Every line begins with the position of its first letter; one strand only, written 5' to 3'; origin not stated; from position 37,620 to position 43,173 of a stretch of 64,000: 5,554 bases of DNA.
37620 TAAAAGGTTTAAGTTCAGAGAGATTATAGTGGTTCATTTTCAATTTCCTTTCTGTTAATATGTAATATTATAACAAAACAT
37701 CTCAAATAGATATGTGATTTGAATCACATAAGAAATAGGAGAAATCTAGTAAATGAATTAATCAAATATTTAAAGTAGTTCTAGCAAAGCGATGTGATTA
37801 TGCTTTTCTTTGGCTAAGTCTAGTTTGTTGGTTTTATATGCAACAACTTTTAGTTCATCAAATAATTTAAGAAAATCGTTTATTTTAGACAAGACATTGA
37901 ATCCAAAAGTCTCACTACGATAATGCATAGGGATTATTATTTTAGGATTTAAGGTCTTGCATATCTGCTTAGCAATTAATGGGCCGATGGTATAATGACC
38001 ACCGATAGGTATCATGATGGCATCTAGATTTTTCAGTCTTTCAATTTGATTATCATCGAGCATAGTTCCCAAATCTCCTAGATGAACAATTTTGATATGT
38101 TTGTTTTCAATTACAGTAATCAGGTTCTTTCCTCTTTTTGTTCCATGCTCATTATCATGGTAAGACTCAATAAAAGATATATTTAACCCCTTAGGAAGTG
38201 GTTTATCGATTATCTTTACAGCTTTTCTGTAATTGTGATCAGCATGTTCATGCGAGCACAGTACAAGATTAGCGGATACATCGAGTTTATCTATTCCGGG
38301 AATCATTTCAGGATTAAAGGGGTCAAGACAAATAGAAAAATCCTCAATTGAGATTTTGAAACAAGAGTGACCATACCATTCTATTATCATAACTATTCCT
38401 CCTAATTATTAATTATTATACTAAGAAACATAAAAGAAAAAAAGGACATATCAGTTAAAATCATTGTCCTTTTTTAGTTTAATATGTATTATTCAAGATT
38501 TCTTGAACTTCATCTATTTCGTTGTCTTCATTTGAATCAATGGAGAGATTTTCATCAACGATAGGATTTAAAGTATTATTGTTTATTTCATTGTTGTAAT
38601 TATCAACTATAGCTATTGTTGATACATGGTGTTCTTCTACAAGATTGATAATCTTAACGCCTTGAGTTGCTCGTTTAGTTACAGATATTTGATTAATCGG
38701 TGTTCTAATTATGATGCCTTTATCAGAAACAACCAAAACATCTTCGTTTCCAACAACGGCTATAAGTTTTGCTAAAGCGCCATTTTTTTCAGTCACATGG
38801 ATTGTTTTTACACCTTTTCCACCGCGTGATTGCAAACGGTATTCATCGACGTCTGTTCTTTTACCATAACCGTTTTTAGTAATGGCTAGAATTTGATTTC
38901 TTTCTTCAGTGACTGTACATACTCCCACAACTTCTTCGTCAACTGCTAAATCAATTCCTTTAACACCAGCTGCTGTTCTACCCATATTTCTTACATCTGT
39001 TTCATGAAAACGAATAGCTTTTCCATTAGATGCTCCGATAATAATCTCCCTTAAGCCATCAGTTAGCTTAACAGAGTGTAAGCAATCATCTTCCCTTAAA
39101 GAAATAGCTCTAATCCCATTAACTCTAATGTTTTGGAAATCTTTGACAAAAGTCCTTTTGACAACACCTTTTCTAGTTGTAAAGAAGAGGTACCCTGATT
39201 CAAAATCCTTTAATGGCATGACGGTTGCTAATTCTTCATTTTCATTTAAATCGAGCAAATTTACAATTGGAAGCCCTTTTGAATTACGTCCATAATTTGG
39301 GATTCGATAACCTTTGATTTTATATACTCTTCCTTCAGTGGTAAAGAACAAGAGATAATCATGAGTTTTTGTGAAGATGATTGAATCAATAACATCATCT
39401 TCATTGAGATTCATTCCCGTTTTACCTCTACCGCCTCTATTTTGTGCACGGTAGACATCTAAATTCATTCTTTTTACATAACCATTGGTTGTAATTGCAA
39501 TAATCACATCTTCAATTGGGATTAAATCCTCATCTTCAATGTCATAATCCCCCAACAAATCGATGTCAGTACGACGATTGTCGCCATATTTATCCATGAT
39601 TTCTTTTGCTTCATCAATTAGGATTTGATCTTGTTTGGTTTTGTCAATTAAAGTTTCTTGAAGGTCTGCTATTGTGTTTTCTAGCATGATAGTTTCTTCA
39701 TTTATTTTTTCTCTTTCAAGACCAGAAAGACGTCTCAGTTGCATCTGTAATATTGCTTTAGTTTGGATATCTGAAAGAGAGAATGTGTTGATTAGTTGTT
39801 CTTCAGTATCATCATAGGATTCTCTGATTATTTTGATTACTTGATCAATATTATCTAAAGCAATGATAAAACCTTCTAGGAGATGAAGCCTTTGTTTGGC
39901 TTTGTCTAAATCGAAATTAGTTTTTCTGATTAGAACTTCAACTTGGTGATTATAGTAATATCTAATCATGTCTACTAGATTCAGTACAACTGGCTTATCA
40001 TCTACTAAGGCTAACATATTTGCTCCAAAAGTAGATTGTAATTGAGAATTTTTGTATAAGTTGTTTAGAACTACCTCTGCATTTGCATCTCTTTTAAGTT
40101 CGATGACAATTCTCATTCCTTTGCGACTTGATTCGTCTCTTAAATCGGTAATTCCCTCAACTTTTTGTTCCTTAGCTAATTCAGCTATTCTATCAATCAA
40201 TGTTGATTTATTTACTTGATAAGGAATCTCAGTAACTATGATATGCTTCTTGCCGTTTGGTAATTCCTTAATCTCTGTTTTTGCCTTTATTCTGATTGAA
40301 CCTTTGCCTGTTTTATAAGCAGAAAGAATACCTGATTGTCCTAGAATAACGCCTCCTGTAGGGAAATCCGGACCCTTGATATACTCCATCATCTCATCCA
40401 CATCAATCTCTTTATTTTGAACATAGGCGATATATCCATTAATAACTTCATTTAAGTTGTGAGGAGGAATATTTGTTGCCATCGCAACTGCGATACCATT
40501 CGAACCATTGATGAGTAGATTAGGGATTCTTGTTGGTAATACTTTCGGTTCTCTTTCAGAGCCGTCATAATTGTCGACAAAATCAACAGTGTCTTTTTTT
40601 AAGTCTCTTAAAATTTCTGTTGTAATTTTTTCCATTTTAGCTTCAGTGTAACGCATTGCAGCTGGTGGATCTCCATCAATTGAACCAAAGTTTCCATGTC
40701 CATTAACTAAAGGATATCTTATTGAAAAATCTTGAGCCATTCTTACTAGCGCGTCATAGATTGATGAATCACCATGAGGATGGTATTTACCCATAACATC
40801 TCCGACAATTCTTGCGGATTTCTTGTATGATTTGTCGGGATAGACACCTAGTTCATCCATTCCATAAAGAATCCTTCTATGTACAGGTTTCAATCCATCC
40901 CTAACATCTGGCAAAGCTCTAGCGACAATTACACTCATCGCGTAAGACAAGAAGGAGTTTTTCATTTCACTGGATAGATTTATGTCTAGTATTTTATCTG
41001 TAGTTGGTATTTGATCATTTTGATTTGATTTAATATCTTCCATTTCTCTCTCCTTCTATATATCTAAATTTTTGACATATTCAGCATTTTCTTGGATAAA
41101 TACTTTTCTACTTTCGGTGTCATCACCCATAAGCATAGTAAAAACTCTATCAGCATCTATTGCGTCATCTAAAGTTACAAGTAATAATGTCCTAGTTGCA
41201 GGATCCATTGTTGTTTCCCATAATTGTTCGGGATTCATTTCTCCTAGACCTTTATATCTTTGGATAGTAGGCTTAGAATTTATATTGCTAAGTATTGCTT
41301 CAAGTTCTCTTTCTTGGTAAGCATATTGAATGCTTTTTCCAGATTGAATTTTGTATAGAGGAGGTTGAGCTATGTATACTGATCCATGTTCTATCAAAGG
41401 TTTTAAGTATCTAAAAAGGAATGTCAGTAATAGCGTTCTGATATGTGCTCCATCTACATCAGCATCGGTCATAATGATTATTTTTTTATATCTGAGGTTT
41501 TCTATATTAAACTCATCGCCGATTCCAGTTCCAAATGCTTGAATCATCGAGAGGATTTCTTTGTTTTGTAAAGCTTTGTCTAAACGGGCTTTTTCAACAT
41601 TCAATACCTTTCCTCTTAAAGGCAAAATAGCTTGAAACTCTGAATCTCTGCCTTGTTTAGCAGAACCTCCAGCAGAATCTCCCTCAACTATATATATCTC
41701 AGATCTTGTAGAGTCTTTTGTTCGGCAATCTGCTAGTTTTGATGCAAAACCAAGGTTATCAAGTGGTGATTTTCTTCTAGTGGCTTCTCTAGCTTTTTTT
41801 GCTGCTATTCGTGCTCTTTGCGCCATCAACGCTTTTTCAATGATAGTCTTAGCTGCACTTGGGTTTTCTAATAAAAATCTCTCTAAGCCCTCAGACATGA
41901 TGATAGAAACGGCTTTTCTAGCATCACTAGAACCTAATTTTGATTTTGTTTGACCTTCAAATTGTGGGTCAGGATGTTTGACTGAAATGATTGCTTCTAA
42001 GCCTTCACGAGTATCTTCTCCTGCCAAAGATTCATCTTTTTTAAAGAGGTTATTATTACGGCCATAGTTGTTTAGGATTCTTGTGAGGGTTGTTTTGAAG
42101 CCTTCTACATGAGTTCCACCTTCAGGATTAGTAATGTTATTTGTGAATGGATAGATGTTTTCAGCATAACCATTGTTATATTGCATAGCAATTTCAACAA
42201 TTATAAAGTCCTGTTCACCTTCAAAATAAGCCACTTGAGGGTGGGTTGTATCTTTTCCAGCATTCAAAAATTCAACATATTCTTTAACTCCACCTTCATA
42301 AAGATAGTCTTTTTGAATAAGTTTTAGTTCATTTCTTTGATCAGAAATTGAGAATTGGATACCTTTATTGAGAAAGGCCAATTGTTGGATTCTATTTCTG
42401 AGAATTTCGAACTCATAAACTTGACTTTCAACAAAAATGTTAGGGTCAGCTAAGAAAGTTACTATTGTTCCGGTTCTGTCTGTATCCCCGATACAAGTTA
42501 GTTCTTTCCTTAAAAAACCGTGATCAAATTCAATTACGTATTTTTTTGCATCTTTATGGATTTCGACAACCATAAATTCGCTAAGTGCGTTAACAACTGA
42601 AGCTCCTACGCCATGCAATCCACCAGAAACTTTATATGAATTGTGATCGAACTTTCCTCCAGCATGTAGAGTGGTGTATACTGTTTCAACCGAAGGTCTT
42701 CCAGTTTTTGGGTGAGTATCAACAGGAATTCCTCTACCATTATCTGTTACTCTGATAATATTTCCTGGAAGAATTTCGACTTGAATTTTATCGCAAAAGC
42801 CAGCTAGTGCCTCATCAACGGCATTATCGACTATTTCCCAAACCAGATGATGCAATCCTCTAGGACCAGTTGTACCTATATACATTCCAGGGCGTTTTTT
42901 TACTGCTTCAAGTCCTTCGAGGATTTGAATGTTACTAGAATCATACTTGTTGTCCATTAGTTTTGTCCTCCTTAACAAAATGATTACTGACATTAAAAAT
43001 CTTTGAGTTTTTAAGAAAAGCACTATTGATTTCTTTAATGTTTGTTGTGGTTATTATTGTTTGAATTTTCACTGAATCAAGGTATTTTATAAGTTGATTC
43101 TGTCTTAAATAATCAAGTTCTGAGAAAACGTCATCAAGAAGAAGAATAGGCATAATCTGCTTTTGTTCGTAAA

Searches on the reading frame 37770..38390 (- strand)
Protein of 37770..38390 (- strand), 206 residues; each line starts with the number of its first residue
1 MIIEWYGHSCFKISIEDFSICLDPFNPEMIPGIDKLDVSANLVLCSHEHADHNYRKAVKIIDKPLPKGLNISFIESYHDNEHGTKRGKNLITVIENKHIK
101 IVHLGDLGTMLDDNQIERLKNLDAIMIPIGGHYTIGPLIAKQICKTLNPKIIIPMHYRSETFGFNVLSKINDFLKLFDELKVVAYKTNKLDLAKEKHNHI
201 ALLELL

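Call 11: search_protein_families(library=pfam, proteins=[window:37770-38390:-], max_evalue=0.0001)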
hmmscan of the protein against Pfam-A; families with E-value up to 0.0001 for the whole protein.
window:37770-38390:- (206 aa): 2 families
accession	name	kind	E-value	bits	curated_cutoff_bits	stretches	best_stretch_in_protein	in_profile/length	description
PF13483.12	Lactamase_B_3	-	8.9e-37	127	24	1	3-156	2-160/160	Beta-lactamase superfamily domain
PF12706.13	Lactamase_B_2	-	4.9e-10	39.8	27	1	68-157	102-200/200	Beta-lactamase superfamily domain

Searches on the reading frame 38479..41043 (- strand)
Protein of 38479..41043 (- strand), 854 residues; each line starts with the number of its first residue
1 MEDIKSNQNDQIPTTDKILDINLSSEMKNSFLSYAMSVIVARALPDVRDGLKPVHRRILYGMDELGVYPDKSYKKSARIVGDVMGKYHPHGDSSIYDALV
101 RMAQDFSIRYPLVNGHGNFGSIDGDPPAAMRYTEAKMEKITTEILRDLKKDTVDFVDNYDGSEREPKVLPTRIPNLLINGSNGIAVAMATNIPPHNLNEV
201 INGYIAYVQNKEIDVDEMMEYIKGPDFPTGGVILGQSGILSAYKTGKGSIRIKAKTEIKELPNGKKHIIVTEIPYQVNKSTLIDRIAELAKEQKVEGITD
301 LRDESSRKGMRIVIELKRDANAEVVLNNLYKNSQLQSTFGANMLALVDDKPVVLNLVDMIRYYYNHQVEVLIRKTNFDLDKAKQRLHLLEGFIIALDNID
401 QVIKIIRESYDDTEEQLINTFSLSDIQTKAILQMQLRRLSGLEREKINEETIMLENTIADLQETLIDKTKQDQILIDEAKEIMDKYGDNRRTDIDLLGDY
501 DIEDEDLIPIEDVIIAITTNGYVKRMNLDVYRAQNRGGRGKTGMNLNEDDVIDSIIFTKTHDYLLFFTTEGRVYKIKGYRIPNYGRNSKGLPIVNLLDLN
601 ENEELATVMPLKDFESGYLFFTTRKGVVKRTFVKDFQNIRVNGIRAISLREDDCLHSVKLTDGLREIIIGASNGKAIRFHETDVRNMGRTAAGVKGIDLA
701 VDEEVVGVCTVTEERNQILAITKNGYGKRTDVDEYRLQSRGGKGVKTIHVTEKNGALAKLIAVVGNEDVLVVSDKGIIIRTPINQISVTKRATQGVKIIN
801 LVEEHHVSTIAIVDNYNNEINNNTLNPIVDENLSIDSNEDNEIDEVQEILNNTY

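Call 11: search_protein_families(library=pfam, proteins=[window:38479-41043:-], max_evalue=0.0001)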
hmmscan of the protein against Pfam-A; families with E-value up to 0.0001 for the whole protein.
window:38479-41043:- (854 aa): 2 families
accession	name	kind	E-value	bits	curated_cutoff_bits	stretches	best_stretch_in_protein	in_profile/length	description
PF00521.26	DNA_topoisoIV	-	7.9e-167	555.9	31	1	42-478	1-430/432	DNA gyrase/topoisomerase IV, subunit A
PF03989.18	DNA_gyraseA_C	-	5.9e-74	243.7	27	5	512-558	1-47/48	DNA gyrase C-terminal domain, beta-propeller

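Call 45: find_homologous_proteins(query=window:38479-41043:-, max_evalue=1e-100)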
Query window:38479-41043:- (854 aa): 8000 proteins with E <= 1e-100 among 8000 candidates; the best 120 are listed.
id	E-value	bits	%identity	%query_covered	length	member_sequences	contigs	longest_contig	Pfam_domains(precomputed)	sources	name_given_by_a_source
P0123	0.0e+0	1871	100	100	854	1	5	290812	PF00521.27,PF03989.19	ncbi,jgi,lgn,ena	jgi:DNA gyrase subunit A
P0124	0.0e+0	1555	83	100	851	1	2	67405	PF00521.27,PF03989.19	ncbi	-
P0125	0.0e+0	1516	85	94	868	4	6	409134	PF00521.27,PF03989.19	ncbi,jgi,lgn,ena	jgi:DNA gyrase subunit A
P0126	0.0e+0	1512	80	100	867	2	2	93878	PF00521.27,PF03989.19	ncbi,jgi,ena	-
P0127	0.0e+0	1507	80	100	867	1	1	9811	PF00521.27,PF03989.19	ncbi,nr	ncbi:MAG: DNA gyrase subunit A [Candidatus Izemoplasmatales bacterium]|nr:DNA gyrase subunit A [Cand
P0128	0.0e+0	1501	80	100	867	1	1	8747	PF00521.27,PF03989.19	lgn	-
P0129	0.0e+0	1499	80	98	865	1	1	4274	PF00521.27,PF03989.19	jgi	jgi:DNA gyrase subunit A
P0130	0.0e+0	1499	80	98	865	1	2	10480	PF00521.27,PF03989.19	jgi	jgi:DNA gyrase subunit A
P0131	0.0e+0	1499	80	100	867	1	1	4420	PF00521.27,PF03989.19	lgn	-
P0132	0.0e+0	1498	81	98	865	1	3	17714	PF00521.27,PF03989.19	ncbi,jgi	jgi:DNA gyrase subunit A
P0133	0.0e+0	1498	80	100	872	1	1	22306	PF00521.27,PF03989.19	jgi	jgi:DNA gyrase subunit A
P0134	0.0e+0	1498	79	100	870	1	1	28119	PF00521.27,PF03989.19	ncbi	ncbi:MAG: DNA gyrase subunit A [Candidatus Izemoplasmatales bacterium]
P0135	0.0e+0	1498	79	100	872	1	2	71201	PF00521.27,PF03989.19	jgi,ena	-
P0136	0.0e+0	1498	79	100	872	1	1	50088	PF00521.27,PF03989.19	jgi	jgi:DNA gyrase subunit A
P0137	0.0e+0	1496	79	100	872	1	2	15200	PF00521.27,PF03989.19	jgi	jgi:DNA gyrase subunit A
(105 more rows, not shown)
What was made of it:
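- Closest known: Thermotoga maritima UxaR-regulon galacturonate branch. Different: The host is a mesophilic Izemoplasmatales member (call 45).
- Tried and rejected: I rejected it because GyrA is 77-85% identical to Candidatus Izemoplasmatales MAGs (call 45).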

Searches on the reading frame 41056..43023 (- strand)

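Call 11: search_protein_families(library=pfam, proteins=[window:41056-43023:-], max_evalue=0.0001)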
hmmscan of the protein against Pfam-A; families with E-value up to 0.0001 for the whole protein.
window:41056-43023:- (655 aa): 4 families
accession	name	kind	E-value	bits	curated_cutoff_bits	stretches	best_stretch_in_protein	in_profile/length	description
PF00204.31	DNA_gyraseB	-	2.4e-60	203.4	27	1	245-413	1-172/173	DNA gyrase B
PF00986.26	DNA_gyraseB_C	-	4.6e-30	104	29.8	1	583-644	2-63/63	DNA gyrase B subunit, carboxyl terminus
PF01751.28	Toprim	-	1.9e-20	73.3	23.1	1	442-553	1-95/96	Toprim domain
PF02518.31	HATPase_c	-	9.6e-17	61.9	26.4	1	54-157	3-93/111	Histidine kinase-, DNA gyrase B-, and HSP90-like ATPase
